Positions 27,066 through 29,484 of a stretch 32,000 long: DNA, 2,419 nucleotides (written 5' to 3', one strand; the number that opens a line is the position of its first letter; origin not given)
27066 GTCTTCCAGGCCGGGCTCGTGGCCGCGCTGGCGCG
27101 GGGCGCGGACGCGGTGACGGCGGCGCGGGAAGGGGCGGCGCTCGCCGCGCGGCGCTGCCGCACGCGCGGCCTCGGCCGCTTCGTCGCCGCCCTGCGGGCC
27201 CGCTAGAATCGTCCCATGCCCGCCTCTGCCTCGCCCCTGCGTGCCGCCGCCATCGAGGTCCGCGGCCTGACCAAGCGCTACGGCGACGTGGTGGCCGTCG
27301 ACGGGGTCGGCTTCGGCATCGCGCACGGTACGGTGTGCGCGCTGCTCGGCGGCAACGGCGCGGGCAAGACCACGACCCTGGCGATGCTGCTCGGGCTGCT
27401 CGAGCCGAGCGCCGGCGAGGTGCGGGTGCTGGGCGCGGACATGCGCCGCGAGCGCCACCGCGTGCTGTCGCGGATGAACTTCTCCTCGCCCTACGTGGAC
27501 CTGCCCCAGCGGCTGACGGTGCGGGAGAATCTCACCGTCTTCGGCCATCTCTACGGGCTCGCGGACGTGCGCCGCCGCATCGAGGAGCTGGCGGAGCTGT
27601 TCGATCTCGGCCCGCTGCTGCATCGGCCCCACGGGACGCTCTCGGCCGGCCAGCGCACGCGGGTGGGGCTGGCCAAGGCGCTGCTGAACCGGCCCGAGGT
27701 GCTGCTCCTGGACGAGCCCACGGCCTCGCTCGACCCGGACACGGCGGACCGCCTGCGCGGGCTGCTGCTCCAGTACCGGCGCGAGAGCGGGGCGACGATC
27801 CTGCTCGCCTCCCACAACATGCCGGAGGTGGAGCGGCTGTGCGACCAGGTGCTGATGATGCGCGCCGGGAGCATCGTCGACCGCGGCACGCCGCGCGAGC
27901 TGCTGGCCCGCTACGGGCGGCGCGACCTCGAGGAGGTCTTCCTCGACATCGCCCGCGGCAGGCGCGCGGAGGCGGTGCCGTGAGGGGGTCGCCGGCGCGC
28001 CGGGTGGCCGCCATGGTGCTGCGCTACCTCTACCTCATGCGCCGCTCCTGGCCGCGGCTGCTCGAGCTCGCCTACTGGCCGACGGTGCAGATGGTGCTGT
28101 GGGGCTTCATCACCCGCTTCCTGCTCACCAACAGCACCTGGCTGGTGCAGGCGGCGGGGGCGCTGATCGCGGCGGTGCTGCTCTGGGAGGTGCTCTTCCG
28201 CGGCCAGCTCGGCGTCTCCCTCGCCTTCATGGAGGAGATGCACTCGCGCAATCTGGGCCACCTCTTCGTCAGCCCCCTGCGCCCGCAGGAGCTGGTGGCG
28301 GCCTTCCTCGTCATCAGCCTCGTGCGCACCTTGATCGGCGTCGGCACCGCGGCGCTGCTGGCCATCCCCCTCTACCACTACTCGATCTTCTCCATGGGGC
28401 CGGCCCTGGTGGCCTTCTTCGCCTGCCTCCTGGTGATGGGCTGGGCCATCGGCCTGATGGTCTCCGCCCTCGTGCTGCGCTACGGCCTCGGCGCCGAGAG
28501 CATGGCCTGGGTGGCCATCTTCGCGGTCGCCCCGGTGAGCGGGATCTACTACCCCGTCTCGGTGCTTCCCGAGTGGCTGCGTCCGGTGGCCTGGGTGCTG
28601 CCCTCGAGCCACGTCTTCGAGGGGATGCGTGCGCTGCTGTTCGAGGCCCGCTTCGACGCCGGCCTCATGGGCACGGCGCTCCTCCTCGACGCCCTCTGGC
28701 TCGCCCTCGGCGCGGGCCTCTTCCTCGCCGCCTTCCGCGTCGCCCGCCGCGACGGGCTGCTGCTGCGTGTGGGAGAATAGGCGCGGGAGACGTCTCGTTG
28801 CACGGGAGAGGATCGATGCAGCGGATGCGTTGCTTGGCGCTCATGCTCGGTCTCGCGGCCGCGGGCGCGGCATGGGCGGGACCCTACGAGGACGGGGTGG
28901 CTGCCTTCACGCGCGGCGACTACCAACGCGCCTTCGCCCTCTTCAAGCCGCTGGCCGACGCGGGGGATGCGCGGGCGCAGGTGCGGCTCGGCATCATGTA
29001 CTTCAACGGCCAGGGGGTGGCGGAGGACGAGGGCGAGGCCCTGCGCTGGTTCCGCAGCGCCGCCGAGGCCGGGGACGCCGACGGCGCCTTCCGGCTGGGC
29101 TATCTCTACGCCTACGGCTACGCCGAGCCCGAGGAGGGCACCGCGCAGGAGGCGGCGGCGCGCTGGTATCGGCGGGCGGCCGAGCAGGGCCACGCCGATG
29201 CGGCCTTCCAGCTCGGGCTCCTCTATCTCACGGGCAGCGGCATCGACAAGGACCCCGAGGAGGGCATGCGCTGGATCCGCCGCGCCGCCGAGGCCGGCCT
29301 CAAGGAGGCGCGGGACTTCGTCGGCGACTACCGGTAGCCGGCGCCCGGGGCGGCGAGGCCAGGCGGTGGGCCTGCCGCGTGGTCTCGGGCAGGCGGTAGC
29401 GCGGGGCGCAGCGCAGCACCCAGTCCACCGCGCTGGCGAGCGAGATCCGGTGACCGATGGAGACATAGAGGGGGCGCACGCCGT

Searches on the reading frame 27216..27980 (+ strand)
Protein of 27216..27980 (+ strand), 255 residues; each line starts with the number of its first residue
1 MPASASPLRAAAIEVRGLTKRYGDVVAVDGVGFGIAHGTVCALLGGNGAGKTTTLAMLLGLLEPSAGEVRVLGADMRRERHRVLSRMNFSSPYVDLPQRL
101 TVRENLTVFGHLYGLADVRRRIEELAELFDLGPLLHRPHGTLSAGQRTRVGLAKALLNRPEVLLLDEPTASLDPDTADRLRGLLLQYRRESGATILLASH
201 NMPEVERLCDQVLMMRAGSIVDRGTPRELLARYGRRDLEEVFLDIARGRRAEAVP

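Call 10: search_protein_families(library=pfam, proteins=[window:27216-27980:+], max_evalue=0.01)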
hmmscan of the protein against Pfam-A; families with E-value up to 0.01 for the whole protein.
window:27216-27980:+ (255 aa): 6 families
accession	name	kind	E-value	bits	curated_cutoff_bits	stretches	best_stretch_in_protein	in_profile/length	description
PF00005.33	ABC_tran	-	3.3e-30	105.9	25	1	29-170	2-137/137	ABC transporter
PF13304.12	AAA_21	-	6.3e-11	43.3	27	1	148-204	244-301/304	AAA domain, putative AbiEii toxin, Type IV TA system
PF13401.12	AAA_22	-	0.00088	20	27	1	38-197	5-120/130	AAA domain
PF00448.28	SRP54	-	0.0028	17.8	22.7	1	39-78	2-41/196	SRP54-type protein, GTPase domain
PF06414.18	Zeta_toxin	-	0.0032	17.4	22.3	1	43-85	21-62/199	Zeta toxin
PF13604.12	AAA_30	-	0.0096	16.1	27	0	39-74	19-54/191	AAA domain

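Call 38: search_protein_families(library=ncbifam, proteins=[window:27216-27980:+], max_evalue=0.00001)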
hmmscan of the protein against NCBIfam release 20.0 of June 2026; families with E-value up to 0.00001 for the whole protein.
window:27216-27980:+ (255 aa): 185 families (the best 25 are shown)
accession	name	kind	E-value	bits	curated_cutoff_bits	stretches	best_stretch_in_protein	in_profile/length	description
TIGR01188.1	drrA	subfamily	9.9e-62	208.9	312.45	1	20-241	1-223/302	daunorubicin resistance ABC transporter, ATP-binding protein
NF033858.1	ABC2_perm_RbbA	equivalog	3.2e-58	197.4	1050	1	8-246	262-501/909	ribosome-associated ATPase/putative transporter RbbA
TIGR03864.1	PQQ_ABC_ATP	hypoth_equivalog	2.4e-50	171.2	302.25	1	12-244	1-234/236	ABC transporter, ATP-binding subunit, PQQ-dependent alcohol dehydrogenase system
NF010060.0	PRK13537.1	equivalog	2.1e-49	168.1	521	1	7-244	10-248/314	nodulation factor ABC transporter ATP-binding protein NodI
NF010059.0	PRK13536.1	equivalog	1.2e-44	152.4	549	1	8-231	39-263/342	nodulation factor ABC transporter ATP-binding protein NodI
TIGR03522.1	GldA_ABC_ATP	equivalog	5.4e-44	150.8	402.6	1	12-229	2-219/301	gliding motility-associated ABC transporter ATP-binding subunit GldA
TIGR01288.1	nodI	equivalog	2.1e-42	145.2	424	1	11-231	3-224/303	nodulation factor ABC transporter ATP-binding protein NodI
TIGR03740.1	galliderm_ABC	subfamily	5.7e-40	137.4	309.75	1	14-245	2-221/223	lantibiotic protection ABC transporter ATP-binding subunit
TIGR04406.1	LPS_export_lptB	equivalog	3.4e-37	128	240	1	13-232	2-225/239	LPS export ABC transporter ATP-binding protein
TIGR00968.1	3a0106s01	subfamily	1.1e-36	126.6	342.75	1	13-230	1-219/237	sulfate ABC transporter ATP-binding protein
NF047930.1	ABC_ATP_B6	equivalog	3.3e-36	124.9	670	1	12-249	2-242/510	putative B6 ABC transporter ATP-binding protein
NF010157.0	PRK13636.1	equivalog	1.1e-35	123.2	463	1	12-232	5-232/285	cobalt transporter ATP-binding subunit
TIGR01186.1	proV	subfamily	1.4e-35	123.1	326.6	1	21-232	2-220/363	betaine/proline/choline family ABC transporter ATP-binding protein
TIGR04521.1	ECF_ATPase_2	equivalog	1.7e-35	122.4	330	1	26-233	19-236/279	energy-coupling factor transporter ATPase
TIGR02142.1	modC_ABC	equivalog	2e-35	122.7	285.05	1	35-232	20-222/353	molybdenum ABC transporter ATP-binding protein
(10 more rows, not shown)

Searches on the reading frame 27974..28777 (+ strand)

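Call 10: search_protein_families(library=pfam, proteins=[window:27974-28777:+], max_evalue=0.01)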
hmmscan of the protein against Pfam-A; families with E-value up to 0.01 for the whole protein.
window:27974-28777:+ (268 aa): 3 families
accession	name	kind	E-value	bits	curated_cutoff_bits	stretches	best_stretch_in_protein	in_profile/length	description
PF01061.29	ABC2_membrane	-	1.1e-11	45.2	26.9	1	31-223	19-211/211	ABC-2 type transporter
PF12698.13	ABC2_membrane_3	-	1.5e-09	37.9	31.6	1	67-253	166-344/347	ABC-2 family transporter protein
PF12046.13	CCB1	-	0.003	17.4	25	1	147-193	78-124/168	Cofactor assembly of complex C subunit B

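Call 38: search_protein_families(library=ncbifam, proteins=[window:27974-28777:+], max_evalue=0.00001)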
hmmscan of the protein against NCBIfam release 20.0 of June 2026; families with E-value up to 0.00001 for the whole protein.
window:27974-28777:+ (268 aa): 2 families
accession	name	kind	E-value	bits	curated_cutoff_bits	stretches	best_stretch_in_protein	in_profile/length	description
TIGR01248.1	drrC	subfamily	1.2e-07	32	165.65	1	77-221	4-148/152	daunorubicin resistance protein C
TIGR00025.1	Mtu_efflux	paralog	7.4e-06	25.7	146.9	1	64-258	40-236/238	ABC transporter efflux protein, DrrB family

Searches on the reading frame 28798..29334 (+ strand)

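Call 81: search_protein_families(library=pfam, proteins=[window:28798-29334:+], max_evalue=0.0001)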
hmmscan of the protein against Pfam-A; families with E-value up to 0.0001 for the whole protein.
window:28798-29334:+ (179 aa): 2 families
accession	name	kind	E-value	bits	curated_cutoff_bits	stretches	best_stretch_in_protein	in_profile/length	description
PF08238.18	Sel1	-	2.6e-29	101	30.7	3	58-93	1-36/36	Sel1 repeat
PF23310.1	TPR_27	-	1.9e-06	27.9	27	0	83-172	17-102/110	Plant tetratrico peptide repeats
